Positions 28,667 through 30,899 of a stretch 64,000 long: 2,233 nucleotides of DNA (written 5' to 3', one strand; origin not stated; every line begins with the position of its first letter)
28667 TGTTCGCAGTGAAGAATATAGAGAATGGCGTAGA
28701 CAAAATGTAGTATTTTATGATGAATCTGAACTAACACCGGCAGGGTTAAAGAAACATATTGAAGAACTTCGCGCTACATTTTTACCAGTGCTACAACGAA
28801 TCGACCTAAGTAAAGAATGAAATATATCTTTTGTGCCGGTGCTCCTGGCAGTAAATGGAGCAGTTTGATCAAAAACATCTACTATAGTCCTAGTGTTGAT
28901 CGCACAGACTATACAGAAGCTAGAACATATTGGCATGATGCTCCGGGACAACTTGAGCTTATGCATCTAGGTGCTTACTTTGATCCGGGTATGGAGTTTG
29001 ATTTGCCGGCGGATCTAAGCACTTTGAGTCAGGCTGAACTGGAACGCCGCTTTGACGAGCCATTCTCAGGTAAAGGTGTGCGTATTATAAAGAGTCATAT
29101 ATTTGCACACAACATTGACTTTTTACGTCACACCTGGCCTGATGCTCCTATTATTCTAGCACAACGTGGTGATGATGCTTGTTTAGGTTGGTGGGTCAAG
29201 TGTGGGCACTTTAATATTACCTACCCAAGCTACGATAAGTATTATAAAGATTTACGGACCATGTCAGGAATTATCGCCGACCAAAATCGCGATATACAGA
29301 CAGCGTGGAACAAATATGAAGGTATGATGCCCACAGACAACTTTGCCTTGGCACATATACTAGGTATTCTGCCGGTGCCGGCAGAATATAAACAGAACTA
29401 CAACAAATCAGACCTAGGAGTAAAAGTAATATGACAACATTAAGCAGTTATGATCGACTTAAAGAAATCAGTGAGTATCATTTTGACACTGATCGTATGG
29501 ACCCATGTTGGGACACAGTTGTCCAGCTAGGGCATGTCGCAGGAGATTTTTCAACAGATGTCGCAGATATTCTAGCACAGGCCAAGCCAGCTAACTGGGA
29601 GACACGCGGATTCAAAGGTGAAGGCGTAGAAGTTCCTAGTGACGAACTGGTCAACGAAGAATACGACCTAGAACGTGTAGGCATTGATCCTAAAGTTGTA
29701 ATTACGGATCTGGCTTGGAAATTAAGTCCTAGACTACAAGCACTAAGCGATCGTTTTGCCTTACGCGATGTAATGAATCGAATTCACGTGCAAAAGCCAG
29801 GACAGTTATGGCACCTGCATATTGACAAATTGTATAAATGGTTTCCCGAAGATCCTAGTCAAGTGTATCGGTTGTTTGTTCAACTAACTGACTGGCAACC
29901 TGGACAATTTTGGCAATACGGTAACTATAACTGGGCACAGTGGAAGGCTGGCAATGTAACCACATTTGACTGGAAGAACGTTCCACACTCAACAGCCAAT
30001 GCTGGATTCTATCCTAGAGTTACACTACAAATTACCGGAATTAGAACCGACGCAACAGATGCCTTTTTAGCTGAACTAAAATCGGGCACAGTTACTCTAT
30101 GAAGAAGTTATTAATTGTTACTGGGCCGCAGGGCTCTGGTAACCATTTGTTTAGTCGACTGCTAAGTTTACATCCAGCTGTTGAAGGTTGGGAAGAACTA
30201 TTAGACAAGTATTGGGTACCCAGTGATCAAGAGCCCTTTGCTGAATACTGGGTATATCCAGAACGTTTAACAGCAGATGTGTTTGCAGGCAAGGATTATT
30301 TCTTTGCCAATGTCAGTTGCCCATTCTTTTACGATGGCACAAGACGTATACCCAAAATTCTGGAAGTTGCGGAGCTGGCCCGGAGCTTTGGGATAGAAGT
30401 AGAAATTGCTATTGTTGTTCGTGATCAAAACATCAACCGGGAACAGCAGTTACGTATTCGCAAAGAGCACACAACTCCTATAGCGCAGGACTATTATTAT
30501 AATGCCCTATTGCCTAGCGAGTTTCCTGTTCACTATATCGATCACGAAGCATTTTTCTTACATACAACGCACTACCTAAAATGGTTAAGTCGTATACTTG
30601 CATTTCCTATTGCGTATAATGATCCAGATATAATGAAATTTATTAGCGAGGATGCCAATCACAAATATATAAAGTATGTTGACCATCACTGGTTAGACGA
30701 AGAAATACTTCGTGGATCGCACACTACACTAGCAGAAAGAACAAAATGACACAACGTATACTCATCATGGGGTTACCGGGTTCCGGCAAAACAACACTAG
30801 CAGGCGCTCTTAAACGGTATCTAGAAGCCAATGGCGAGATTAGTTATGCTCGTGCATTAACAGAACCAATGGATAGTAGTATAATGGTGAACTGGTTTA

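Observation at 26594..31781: Phage-encoded operon resembling a small-molecule biosynthetic cluster with its own periplasmic receptor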

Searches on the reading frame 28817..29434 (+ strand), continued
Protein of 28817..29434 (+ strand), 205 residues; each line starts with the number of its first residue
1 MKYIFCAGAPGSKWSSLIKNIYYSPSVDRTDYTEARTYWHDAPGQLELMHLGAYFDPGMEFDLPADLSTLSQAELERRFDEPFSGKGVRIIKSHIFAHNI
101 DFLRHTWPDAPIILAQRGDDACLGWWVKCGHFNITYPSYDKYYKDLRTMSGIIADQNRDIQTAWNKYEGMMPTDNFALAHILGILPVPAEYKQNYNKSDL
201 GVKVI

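Call 74: find_encoding_contigs(protein=P0286, flank=9000, max_places=2)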
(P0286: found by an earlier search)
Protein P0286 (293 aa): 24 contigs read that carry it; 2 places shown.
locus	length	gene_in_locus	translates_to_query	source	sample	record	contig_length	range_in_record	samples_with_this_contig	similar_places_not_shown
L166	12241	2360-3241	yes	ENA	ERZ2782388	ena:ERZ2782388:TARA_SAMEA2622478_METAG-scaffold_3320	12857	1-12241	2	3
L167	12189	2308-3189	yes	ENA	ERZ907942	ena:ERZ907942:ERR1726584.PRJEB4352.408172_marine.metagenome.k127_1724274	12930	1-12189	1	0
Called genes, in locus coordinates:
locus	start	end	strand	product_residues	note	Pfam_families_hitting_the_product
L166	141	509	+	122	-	PF24653:Phage_OMP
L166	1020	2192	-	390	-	-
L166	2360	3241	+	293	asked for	-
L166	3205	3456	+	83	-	PF20189:DUF6552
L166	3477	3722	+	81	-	PF00462:Glutaredoxin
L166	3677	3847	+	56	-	-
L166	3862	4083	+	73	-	-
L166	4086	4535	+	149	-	PF20025:DUF6433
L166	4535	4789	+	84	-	-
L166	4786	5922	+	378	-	PF04909:Amidohydro_2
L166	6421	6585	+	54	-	-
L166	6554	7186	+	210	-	PF02511:Thy1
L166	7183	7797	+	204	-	PF16861:Carbam_trans_C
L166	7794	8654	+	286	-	PF02543:Carbam_trans_N, PF22521:HypF_C_2 (faint), PF02543:Carbam_trans_N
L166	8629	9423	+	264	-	PF04055:Radical_SAM, PF13353:Fer4_12 (weak)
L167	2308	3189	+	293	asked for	-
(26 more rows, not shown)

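Call 108: search_protein_families(library=pfam, proteins=[L112:9577-10791:+, L131:8390-8968:-, L111:9433-10233:+, L128:8602-10491:+, L151:8900-9778:+, L119:2668-3882:+, L144:2235-3329:+, L088:7615-8223:+, L163:181-1080:+, L163:2535-3602:+], max_evalue=0.01)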
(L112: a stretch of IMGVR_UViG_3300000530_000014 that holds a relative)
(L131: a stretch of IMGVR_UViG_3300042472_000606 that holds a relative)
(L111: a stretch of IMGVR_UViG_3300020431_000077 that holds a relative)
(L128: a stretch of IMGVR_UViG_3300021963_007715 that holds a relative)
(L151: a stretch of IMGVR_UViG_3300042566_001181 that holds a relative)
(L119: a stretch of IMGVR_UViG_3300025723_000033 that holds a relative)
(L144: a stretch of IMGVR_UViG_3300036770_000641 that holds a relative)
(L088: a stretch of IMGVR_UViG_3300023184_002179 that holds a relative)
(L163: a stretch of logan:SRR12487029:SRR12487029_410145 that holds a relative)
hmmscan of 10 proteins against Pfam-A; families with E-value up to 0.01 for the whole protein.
L112:9577-10791:+ (404 aa): 0 families

L131:8390-8968:- (192 aa): 0 families

L111:9433-10233:+ (266 aa): 2 families
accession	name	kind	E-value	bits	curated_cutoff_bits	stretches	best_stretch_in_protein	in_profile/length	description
PF00984.24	UDPG_MGDP_dh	-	2.8e-18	66.2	25.4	1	163-261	2-93/94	UDP-glucose/GDP-mannose dehydrogenase family, central domain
PF03721.20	UDPG_MGDP_dh_N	-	2.6e-16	60.2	27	1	44-135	76-177/187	UDP-glucose/GDP-mannose dehydrogenase family, NAD binding domain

L128:8602-10491:+ (629 aa): 0 families

L151:8900-9778:+ (292 aa): 2 families
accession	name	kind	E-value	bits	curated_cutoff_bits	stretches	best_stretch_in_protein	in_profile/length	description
PF13472.12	Lipase_GDSL_2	-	0.0067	17.4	32.9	0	73-134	1-69/178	GDSL-like Lipase/Acylhydrolase family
PF00657.28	Lipase_GDSL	-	0.0085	16.7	23.6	0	73-123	3-69/208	GDSL-like Lipase/Acylhydrolase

L119:2668-3882:+ (404 aa): 0 families

L144:2235-3329:+ (364 aa): 0 families

L088:7615-8223:+ (202 aa): 3 families
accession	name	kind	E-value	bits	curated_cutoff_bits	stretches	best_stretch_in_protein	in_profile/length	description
PF01171.26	ATP_bind_3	-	3.1e-34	118.7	27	1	12-175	2-181/182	PP-loop family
PF03054.22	tRNA_Me_trans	-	0.0005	20.2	20.6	1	11-48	2-40/202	tRNA methyl transferase HUP domain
PF00733.27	Asn_synthase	-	0.0079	16.3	21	0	13-60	21-73/354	Asparagine synthase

L163:181-1080:+ (299 aa): 0 families

L163:2535-3602:+ (355 aa): 0 families

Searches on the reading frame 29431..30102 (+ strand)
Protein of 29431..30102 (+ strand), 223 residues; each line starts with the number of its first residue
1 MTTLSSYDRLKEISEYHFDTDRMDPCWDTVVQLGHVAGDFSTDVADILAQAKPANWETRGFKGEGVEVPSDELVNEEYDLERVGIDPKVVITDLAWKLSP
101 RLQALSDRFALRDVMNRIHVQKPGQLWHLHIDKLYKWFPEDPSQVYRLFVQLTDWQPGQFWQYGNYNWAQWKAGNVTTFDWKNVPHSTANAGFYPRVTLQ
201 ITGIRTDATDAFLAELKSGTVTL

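Call 3: search_protein_families(library=pfam, proteins=[window:29431-30102:+], max_evalue=0.1)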
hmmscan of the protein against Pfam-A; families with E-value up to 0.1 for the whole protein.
window:29431-30102:+ (223 aa): 0 families

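Call 5: search_protein_families(library=phrogs, proteins=[window:29431-30102:+], max_evalue=0.01)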
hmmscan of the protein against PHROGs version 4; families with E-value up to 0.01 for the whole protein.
window:29431-30102:+ (223 aa): 0 families

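Call 10: search_protein_families(library=ncbifam, proteins=[window:29431-30102:+], max_evalue=0.1)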
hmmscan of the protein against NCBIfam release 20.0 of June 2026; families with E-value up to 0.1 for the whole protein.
window:29431-30102:+ (223 aa): 0 families

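Call 26: search_solved_structures(query=A2, max_evalue=10, show_alignments=2)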
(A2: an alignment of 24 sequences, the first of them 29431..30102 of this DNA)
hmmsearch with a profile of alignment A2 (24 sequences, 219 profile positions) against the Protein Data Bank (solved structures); distinct sequences matched with E-value up to 10: 4.
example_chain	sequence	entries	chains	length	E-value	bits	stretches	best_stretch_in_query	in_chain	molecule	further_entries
9i83_3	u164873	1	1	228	0.41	13.1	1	96-165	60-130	Tll0404 protein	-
9xti_A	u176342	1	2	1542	0.73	12.3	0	185-217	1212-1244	E3 ubiquitin-protein ligase UBR4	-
1a4s_A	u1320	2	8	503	1.2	11.6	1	31-125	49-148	BETAINE ALDEHYDE DEHYDROGENASE | PROTEIN (ALDEHYDE DEHYDROGENASE)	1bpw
8c7i_A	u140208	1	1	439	1.2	11.6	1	96-165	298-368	Green fluorescent protein,Tll0404 protein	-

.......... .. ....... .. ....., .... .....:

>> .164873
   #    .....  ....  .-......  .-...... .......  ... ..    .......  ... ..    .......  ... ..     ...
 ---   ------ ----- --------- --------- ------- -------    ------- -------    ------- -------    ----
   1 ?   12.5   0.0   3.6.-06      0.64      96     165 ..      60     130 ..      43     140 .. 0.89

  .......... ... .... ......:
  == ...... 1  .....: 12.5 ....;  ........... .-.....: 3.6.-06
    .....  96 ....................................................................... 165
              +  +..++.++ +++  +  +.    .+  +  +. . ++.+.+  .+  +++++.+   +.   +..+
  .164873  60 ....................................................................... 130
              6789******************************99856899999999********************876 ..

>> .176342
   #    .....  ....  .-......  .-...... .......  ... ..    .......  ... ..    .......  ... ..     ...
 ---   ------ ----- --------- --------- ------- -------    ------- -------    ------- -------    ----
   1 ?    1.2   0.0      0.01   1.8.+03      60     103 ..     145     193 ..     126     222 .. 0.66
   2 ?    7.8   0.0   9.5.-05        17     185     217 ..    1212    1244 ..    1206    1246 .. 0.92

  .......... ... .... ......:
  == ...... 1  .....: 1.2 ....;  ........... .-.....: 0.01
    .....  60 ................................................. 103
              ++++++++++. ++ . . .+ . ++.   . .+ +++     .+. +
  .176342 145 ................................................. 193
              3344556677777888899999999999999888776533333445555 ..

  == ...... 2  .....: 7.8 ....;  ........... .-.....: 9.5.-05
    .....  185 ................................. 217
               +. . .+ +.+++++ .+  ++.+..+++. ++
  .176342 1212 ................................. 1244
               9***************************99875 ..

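Call 38: predict_structure(alignment_id=A2)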
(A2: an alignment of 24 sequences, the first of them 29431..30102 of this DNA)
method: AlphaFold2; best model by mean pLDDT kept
length: 223 residues; sequences in the alignment: 24
mean_pLDDT: 86.8   pTM: 0.86
mean pLDDT of the five models: 86.8, 86.8, 85.1, 83.9, 83.7
residues with pLDDT >= 90: 106; 70-90: 99; 50-70: 14; < 50: 4
segments of 3 or more residues with pLDDT < 50: none
pLDDT, mean of each block of 10 residues (from residue 1): 72 85 85 95 95 82 55 81 85 91 97 93 81 79 93 95 89 95 83 93 96 92 88
secondary structure, 60 per line:
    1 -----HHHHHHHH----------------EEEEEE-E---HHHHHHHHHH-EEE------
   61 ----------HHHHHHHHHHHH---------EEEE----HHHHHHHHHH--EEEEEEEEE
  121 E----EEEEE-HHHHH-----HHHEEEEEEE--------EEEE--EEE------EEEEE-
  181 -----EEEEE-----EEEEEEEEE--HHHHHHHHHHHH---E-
elements in order: H6-13 E30-35 H41-50 E52-54 H71-82 E92-95 H100-109 E112-121 E126-130 H132-136 E145-151 E160-163 E166-168 E175-179 E186-190 E196-204 H207-218

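Call 41: fold_search(model_id=the predicted structure, library=pdb)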
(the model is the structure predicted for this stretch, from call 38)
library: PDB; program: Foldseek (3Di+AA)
matches with E <= 10: 500; with E <= 0.001: 85
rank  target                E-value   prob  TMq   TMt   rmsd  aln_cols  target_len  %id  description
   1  4j25_G                3.8e-05  1.00  0.38  0.45  14.2       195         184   18  Crystal structure of a Pseudomonas putida prolyl-4-hydroxylase (P4H) (released 2014-02-05)
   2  4iw3_A                6.2e-05  1.00  0.47  0.51   6.5       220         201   16  Crystal structure of a Pseudomonas putida prolyl-4-hydroxylase (P4H) in complex with elongation factor Tu (EF-Tu) (released 2014-01-29)
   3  4lta_A                7.5e-05  1.00  0.32  0.37   9.9       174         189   18  The crystal structure of the P132R, Y133G mutant of Pyrococcus furiosus phosphoglucose isomerase in complex with manga (released 2014-07-30)
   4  5c5t_A                9.0e-05  1.00  0.36  0.43  10.4       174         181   13  The crystal structure of viral collagen prolyl hydroxylase vCPH from Paramecium Bursaria Chlorella virus-1 - 2OG compl (released 2015-09-30)
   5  4luk                  9.6e-05  0.99  0.30  0.34  16.0       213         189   16  The crystal structure of the P132A, Y133G mutant of Pyrococcus furiosus phosphoglucose isomerase in complex with mangane (released 2014-07-30)
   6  4j25_E                1.0e-04  1.00  0.37  0.44  14.7       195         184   18  Crystal structure of a Pseudomonas putida prolyl-4-hydroxylase (P4H) (released 2014-02-05)
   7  4p7w                  1.0e-04  1.00  0.48  0.39   6.4       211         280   17  L-proline-bound L-proline cis-4-hydroxylase (released 2014-09-17)
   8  4j25_F                1.2e-04  1.00  0.47  0.54   6.1       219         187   16  Crystal structure of a Pseudomonas putida prolyl-4-hydroxylase (P4H) (released 2014-02-05)
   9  1j3p_B                1.4e-04  1.00  0.30  0.36  11.6       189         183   13  Crystal structure of Thermococcus litoralis phosphoglucose isomerase (released 2004-02-24)
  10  4p7x                  1.5e-04  1.00  0.48  0.39   6.8       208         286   18  L-pipecolic acid-bound L-proline cis-4-hydroxylase (released 2014-09-17)
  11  1qxj_A                1.8e-04  0.97  0.28  0.33  17.1       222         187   18  Crystal structure of native phosphoglucose isomerase from Pyrococcus furiosus (released 2003-12-09)
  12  4lum_A                1.9e-04  0.99  0.30  0.34  16.0       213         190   16  The crystal structure of the P132V mutant of Pyrococcus furiosus phosphoglucose isomerase in complex with manganese an (released 2014-07-30)
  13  3sxw                  2.0e-04  0.99  0.30  0.35  16.6       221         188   15  Crystal Structure of Engineered Protein. Northeast Structural Genomics Consortium Target OR69. (released 2011-08-03)
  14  4mv2_A                2.0e-04  1.00  0.32  0.54   6.4       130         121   10  Crystal structure of plu4264 protein from Photorhabdus luminescens (released 2013-10-02)
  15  6ax7_B                2.1e-04  1.00  0.38  0.43  15.6       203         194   12  The crystal structure of a lysyl hydroxylase from Acanthamoeba polyphaga mimivirus (released 2018-02-21)
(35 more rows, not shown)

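Call 59: find_related_loci(query=A2, collection=genome_contigs, flank=8000)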
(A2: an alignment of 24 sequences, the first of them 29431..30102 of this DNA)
Query A2 (223 aa) in genome_contigs; peptide patterns used: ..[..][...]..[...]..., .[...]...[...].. (x = any residue, [..] = any of these).
101 stretches matched a pattern; 2 encode a relative of the query (tblastn E <= 1e-3); 2 distinct loci.
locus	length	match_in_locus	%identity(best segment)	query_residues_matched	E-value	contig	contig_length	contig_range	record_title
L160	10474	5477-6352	43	5-223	9e-57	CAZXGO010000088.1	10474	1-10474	MAG TPA_asm: uncultured Chitinophagales bacterium isolate SRP069133_co1_341 genome assembly, contig: NODE_7152_length_10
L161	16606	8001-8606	42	14-215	7e-49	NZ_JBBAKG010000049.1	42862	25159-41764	MAG: Haliscomenobacter sp. isolate EUL_031 ctg49-EUL_031, whole genome shotgun sequence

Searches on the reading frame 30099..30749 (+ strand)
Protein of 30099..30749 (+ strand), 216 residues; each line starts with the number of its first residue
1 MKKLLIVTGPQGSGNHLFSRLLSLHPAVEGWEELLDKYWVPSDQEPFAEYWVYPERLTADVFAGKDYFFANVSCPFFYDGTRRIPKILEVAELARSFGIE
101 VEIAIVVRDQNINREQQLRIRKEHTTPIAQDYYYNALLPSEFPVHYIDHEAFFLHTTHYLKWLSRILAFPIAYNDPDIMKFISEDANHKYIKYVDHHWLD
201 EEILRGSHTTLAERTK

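Call 3: search_protein_families(library=pfam, proteins=[window:30099-30749:+], max_evalue=0.1)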
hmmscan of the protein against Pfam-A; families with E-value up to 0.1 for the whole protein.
window:30099-30749:+ (216 aa): 0 families

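Call 5: search_protein_families(library=phrogs, proteins=[window:30099-30749:+], max_evalue=0.01)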
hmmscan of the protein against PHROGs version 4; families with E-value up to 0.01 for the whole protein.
window:30099-30749:+ (216 aa): 0 families

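Call 10: search_protein_families(library=ncbifam, proteins=[window:30099-30749:+], max_evalue=0.1)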
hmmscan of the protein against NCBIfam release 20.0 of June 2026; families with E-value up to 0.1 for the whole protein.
window:30099-30749:+ (216 aa): 0 families

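Call 27: search_solved_structures(query=A3, max_evalue=10, show_alignments=2)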
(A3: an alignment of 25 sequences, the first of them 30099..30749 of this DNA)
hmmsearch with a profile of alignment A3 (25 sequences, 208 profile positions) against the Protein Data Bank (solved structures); distinct sequences matched with E-value up to 10: 2.
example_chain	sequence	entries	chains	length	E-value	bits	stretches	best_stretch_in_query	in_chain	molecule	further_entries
1mek_A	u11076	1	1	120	0.45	13.3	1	62-130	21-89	PROTEIN DISULFIDE ISOMERASE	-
2qdq_A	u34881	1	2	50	0.94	12.2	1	106-148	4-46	Talin-1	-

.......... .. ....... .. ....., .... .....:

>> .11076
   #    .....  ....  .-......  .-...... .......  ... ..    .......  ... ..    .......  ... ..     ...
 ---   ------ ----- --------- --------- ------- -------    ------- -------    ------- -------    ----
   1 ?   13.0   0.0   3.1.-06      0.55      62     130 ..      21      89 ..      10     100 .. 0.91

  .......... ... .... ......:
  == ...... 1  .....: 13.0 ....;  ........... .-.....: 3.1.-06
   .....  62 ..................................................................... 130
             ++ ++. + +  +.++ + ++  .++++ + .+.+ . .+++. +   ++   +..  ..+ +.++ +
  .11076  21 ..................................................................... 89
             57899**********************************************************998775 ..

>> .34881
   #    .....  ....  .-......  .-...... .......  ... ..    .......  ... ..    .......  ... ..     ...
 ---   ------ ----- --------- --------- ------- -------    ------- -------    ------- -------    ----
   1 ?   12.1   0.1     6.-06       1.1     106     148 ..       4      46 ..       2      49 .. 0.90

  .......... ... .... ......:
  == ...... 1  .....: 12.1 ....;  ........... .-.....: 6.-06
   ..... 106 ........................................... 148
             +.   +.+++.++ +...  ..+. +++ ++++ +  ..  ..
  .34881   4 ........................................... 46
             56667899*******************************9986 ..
